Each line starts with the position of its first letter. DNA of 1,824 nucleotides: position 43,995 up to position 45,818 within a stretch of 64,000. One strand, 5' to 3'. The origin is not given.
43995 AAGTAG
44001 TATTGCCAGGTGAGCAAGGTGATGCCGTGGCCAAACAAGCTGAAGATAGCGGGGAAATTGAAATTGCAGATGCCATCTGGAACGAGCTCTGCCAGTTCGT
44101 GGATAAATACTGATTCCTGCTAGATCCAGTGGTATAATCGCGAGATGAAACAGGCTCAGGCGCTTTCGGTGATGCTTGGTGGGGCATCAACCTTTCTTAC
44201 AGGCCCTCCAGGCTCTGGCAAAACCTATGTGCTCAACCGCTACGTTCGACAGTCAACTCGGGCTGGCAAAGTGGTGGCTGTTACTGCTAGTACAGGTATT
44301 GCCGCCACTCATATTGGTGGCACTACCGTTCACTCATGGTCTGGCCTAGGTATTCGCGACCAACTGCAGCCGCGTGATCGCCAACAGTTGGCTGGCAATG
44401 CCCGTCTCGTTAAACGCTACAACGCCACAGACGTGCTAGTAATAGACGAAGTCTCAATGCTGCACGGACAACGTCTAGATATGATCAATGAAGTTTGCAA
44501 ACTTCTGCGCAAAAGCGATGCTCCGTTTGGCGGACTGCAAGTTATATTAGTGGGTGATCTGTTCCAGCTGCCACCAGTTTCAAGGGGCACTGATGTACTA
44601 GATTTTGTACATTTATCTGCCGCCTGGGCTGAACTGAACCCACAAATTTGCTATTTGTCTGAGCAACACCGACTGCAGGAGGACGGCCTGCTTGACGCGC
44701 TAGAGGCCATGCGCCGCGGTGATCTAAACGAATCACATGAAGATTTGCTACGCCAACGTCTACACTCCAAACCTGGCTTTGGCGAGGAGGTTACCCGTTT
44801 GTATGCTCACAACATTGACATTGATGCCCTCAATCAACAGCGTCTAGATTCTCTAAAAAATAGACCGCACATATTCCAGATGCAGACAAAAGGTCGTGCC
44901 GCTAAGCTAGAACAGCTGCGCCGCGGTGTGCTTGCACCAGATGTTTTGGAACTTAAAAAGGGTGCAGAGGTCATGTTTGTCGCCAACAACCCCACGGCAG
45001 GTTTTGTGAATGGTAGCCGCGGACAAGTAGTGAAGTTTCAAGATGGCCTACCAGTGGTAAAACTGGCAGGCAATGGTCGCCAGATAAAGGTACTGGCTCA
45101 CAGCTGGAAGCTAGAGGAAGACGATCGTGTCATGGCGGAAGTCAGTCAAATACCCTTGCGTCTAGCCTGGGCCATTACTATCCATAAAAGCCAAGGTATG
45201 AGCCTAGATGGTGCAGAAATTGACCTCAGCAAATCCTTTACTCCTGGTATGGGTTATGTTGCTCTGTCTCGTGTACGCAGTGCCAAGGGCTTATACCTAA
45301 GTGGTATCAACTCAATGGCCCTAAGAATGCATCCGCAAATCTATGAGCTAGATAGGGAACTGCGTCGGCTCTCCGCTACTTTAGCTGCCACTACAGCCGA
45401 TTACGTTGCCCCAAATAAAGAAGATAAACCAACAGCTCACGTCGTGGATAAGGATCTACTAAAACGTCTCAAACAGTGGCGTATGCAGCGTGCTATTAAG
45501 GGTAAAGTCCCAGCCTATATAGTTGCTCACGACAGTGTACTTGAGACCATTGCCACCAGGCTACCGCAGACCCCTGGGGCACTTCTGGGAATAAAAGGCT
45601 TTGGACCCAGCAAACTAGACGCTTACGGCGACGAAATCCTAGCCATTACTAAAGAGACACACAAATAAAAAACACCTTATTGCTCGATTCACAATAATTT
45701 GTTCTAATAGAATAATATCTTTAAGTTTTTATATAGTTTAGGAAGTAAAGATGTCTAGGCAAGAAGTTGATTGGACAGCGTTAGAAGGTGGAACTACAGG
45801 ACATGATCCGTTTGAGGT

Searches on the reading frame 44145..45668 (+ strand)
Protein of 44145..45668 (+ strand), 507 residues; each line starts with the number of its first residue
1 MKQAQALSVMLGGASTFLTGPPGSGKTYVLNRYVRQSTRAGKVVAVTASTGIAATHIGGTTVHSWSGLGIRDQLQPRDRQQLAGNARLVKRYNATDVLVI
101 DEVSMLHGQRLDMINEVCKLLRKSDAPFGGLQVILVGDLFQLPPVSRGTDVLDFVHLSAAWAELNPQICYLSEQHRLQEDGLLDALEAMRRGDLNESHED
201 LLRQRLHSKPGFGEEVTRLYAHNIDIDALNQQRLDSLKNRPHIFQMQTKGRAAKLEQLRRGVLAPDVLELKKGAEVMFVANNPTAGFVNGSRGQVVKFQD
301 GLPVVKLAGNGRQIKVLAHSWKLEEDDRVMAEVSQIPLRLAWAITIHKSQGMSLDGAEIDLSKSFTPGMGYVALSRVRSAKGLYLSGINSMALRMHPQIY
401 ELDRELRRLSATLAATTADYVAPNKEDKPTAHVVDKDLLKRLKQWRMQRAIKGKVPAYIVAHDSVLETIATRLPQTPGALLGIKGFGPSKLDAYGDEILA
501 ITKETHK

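Call 74: search_protein_families(library=pfam, proteins=[window:44145-45668:+], max_evalue=0.0001)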
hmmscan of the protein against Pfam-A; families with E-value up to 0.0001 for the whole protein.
window:44145-45668:+ (507 aa): 7 families
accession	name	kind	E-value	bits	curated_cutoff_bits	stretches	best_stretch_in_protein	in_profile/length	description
PF05970.20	PIF1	-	2.4e-30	106.3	25.9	1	12-181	21-193/223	PIF1-like helicase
PF00570.28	HRDC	-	2.1e-20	72.9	23.8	1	436-501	2-67/68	HRDC domain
PF13604.12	AAA_30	-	2.7e-18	66.8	27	1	2-197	5-176/191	AAA domain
PF13245.12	AAA_19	-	9e-14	52.2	25.1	1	3-146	1-133/134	AAA domain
PF13401.12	AAA_22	-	2.2e-10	41.4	27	1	15-138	7-123/130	AAA domain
PF21530.3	Pif1_2B_dom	-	3.4e-08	33.5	23.9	1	257-298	5-47/47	DNA helicase Pif1, 2B domain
PF13086.12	AAA_11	-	1.1e-05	25.8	27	0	2-53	5-64/257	AAA domain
